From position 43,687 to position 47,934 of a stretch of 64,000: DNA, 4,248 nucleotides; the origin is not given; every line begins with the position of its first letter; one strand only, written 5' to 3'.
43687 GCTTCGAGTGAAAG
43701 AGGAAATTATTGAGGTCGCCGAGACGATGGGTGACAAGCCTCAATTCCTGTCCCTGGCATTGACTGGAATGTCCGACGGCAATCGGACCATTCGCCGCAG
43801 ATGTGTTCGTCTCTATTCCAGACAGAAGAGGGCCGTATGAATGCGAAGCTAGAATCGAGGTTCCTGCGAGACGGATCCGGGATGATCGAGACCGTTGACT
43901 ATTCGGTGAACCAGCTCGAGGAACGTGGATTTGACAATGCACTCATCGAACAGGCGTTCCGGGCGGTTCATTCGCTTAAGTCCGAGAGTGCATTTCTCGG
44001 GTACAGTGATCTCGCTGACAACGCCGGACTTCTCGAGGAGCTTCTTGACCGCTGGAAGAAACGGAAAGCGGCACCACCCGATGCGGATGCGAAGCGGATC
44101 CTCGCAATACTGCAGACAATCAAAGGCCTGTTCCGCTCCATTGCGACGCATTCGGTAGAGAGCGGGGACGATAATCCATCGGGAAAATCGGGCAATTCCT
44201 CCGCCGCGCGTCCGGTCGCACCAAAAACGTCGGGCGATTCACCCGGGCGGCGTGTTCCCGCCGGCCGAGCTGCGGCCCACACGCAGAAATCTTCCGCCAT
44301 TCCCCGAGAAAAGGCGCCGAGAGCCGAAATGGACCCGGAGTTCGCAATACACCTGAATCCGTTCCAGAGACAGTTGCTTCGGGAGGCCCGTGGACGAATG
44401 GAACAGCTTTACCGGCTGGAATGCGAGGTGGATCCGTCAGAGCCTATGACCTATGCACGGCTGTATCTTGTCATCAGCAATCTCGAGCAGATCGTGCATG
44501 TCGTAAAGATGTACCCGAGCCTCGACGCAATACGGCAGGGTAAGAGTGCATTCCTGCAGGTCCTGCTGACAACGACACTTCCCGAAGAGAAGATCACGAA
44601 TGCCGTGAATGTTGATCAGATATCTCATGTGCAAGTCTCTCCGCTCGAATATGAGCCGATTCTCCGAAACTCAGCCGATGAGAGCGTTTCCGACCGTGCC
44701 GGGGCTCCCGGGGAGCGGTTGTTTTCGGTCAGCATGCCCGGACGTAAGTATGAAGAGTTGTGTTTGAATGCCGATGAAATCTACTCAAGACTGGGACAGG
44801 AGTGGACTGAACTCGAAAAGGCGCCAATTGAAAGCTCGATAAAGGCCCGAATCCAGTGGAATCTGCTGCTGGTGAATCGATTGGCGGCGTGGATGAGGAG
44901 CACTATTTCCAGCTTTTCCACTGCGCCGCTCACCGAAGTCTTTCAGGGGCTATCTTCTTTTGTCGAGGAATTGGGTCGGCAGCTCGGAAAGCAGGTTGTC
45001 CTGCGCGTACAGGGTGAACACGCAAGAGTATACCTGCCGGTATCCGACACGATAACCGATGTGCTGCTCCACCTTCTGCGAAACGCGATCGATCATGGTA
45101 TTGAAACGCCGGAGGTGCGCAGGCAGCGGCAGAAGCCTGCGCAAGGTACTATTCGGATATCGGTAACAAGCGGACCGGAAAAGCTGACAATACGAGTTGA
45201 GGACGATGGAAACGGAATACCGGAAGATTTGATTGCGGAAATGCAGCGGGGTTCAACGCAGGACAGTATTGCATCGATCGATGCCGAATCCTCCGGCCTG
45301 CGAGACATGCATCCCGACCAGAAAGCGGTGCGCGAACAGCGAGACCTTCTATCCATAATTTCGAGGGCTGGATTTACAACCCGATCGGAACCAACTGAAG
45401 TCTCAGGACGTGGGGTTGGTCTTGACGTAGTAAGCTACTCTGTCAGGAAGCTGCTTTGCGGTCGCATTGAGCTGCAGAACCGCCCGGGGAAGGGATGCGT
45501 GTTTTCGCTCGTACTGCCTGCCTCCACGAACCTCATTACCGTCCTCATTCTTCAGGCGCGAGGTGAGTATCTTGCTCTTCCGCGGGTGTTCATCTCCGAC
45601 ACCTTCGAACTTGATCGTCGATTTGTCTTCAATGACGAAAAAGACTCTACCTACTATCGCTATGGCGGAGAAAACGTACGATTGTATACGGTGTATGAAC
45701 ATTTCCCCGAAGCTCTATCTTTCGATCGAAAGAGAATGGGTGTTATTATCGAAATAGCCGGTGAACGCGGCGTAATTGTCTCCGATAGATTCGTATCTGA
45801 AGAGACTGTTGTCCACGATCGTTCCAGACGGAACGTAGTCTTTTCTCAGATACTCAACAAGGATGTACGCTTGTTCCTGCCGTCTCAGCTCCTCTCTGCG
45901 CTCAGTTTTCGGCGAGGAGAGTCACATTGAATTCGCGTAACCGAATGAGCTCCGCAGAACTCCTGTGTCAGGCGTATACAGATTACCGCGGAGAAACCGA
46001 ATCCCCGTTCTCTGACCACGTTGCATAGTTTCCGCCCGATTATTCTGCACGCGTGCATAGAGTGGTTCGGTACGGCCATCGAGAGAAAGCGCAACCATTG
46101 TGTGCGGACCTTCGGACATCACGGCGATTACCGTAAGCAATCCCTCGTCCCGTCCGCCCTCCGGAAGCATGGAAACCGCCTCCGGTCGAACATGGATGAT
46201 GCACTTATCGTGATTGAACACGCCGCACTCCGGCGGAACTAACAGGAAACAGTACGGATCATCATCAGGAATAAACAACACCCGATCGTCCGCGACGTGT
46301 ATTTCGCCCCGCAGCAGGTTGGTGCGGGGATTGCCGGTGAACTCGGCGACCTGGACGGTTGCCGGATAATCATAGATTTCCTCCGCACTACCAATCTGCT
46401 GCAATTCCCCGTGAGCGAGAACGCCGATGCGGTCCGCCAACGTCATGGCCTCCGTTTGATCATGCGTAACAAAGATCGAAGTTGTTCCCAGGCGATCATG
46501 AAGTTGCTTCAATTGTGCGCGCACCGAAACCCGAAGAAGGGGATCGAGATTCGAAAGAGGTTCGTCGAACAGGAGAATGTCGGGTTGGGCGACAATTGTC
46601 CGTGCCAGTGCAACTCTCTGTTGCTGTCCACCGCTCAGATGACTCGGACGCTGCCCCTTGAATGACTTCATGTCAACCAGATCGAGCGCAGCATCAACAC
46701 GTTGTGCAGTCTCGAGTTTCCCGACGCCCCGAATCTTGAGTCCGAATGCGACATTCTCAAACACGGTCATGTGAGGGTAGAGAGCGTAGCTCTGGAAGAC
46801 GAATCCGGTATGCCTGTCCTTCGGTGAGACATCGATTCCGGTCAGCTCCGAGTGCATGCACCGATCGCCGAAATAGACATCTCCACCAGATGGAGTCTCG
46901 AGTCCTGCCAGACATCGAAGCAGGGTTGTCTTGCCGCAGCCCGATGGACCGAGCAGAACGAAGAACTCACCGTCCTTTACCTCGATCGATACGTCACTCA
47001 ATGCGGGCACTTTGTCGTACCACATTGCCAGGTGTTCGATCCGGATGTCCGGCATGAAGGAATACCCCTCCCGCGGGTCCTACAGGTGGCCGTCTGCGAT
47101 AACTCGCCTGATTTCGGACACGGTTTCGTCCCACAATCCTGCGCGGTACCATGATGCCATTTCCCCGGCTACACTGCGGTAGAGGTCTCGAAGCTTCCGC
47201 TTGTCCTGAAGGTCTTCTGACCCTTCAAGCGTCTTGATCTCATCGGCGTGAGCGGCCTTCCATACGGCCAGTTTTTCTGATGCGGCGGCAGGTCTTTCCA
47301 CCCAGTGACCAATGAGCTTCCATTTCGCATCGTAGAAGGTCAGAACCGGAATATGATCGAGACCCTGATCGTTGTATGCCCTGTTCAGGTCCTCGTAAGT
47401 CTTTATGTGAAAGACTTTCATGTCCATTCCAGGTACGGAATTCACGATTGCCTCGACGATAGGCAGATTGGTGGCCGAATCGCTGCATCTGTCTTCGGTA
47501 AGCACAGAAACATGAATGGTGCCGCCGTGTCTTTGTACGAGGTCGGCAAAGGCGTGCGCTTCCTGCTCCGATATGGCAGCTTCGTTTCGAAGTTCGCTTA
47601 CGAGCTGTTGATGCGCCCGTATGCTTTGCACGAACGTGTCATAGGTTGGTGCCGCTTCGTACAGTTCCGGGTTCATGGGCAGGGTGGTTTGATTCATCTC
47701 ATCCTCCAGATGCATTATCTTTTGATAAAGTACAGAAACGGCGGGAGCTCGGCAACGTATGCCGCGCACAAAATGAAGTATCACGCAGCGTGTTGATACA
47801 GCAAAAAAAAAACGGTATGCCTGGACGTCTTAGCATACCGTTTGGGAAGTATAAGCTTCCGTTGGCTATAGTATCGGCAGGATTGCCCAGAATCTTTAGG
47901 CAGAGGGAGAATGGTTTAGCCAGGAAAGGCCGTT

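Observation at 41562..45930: Translationally coupled Hsp70-like, J-domain/HEAT and CheA-like trio ending the flagellar superoperon: a candidate dedicated chaperone-kinase module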

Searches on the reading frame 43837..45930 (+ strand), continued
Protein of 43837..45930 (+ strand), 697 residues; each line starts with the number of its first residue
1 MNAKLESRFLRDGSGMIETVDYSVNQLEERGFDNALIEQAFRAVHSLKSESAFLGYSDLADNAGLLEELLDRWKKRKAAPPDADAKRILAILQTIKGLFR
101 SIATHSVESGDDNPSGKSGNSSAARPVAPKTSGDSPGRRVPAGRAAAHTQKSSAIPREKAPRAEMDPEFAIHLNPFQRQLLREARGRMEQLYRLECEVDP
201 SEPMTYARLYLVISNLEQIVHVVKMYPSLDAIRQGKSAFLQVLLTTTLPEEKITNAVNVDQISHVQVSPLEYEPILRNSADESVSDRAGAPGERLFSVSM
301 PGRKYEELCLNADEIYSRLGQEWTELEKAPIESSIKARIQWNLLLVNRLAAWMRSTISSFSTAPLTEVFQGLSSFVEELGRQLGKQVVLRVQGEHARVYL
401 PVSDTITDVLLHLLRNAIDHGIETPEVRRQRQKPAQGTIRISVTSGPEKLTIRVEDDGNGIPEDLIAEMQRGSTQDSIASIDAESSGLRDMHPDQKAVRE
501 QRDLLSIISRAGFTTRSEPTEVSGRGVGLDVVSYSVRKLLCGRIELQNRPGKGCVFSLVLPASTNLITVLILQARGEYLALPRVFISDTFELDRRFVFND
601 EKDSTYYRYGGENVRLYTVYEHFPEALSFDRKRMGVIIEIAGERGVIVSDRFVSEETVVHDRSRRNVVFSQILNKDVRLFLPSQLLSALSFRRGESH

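Call 49: search_protein_families(library=pfam, proteins=[L030:9962-12004:+, L072:8744-10816:+, L045:9608-11473:+, L057:9995-12133:+, L027:9989-11878:+, L036:9312-11081:+, L030:9519-9962:+, L030:12030-12398:+], max_evalue=0.001)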
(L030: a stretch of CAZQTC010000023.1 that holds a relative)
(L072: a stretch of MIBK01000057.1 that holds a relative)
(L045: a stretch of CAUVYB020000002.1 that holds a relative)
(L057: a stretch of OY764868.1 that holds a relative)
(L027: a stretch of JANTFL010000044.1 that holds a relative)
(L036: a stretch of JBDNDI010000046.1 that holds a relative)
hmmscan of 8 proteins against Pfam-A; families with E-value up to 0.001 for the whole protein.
L030:9962-12004:+ (680 aa): 5 families
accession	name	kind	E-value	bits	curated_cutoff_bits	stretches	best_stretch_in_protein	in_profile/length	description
PF01584.24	CheW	-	8.9e-24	84.1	23.5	1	553-678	2-135/138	CheW-like domain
PF01627.28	Hpt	-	8.5e-18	64.8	24.6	1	15-111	2-80/84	Hpt domain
PF02518.31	HATPase_c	-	3.5e-17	63.3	26.4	1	410-547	4-110/111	Histidine kinase-, DNA gyrase B-, and HSP90-like ATPase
PF07194.16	P2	-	1.8e-15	57.2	23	1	182-260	2-80/81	P2 response regulator binding domain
PF02895.20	H-kinase_dim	-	1.3e-11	45.2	23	1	294-361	2-67/68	Signal transducing histidine kinase, homodimeric domain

L072:8744-10816:+ (690 aa): 5 families
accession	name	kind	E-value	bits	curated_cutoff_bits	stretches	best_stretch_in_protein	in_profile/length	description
PF01584.24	CheW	-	7e-20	71.5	23.5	1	545-680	3-135/138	CheW-like domain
PF02518.31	HATPase_c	-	6.9e-17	62.3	26.4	1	405-538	3-110/111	Histidine kinase-, DNA gyrase B-, and HSP90-like ATPase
PF01627.28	Hpt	-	2.3e-14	53.8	24.6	1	6-105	1-82/84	Hpt domain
PF02895.20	H-kinase_dim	-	1.6e-13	51.4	23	1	288-357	2-67/68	Signal transducing histidine kinase, homodimeric domain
PF07194.16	P2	-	0.00012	22.6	23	1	173-241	13-79/81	P2 response regulator binding domain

L045:9608-11473:+ (621 aa): 4 families
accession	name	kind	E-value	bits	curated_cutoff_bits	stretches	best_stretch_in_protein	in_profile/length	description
PF02518.31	HATPase_c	-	5.1e-17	62.7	26.4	1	357-489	4-109/111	Histidine kinase-, DNA gyrase B-, and HSP90-like ATPase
PF01627.28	Hpt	-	1.6e-10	41.5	24.6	1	8-98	3-74/84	Hpt domain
PF07194.16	P2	-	1.2e-08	35.3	23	1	153-211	2-63/81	P2 response regulator binding domain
PF01584.24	CheW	-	2.3e-07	31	23.5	1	496-589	2-98/138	CheW-like domain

L057:9995-12133:+ (712 aa): 3 families
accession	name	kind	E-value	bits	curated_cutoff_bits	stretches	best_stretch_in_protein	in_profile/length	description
PF07194.16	P2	-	6.2e-12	45.9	23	1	243-318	2-79/81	P2 response regulator binding domain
PF02518.31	HATPase_c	-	3.3e-11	44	26.4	1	444-577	4-109/111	Histidine kinase-, DNA gyrase B-, and HSP90-like ATPase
PF01627.28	Hpt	-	4.9e-09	36.7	24.6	1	4-94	2-81/84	Hpt domain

L027:9989-11878:+ (629 aa): 3 families
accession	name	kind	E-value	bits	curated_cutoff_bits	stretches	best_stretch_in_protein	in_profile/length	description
PF02518.31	HATPase_c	-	4e-13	50.2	26.4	1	365-499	6-108/111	Histidine kinase-, DNA gyrase B-, and HSP90-like ATPase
PF07194.16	P2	-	9.8e-10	38.8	23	1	161-236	2-79/81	P2 response regulator binding domain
PF01627.28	Hpt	-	1.1e-06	29.3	24.6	1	16-89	5-74/84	Hpt domain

L036:9312-11081:+ (589 aa): 2 families
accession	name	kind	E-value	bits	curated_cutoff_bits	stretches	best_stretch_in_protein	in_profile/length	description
PF02518.31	HATPase_c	-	2.8e-13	50.7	26.4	1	338-480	5-108/111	Histidine kinase-, DNA gyrase B-, and HSP90-like ATPase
PF01627.28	Hpt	-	6.3e-08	33.2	24.6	1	13-99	1-78/84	Hpt domain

L030:9519-9962:+ (147 aa): 1 family
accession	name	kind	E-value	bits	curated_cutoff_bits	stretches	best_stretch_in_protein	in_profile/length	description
PF01584.24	CheW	-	2.4e-36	124.8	23.5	1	5-140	2-137/138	CheW-like domain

L030:12030-12398:+ (122 aa): 1 family
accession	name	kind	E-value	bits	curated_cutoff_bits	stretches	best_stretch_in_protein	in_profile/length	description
PF00072.30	Response_reg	-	1.9e-31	108.9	30.2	1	6-117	1-111/111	Response regulator receiver domain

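Call 77: search_protein_families(library=padloc, proteins=[window:43837-45930:+], max_evalue=0.001)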
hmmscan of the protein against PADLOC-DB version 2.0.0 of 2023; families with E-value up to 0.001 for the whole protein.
window:43837-45930:+ (697 aa): 0 families

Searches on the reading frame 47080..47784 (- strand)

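Call 82: search_protein_families(library=pfam, proteins=[window:47080-47784:-], max_evalue=0.001)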
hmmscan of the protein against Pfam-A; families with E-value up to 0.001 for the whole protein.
window:47080-47784:- (234 aa): 1 family
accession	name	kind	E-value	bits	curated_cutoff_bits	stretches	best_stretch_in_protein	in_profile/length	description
PF14595.12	Thioredoxin_9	-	5.3e-22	78.5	25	1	47-173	3-126/129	Thioredoxin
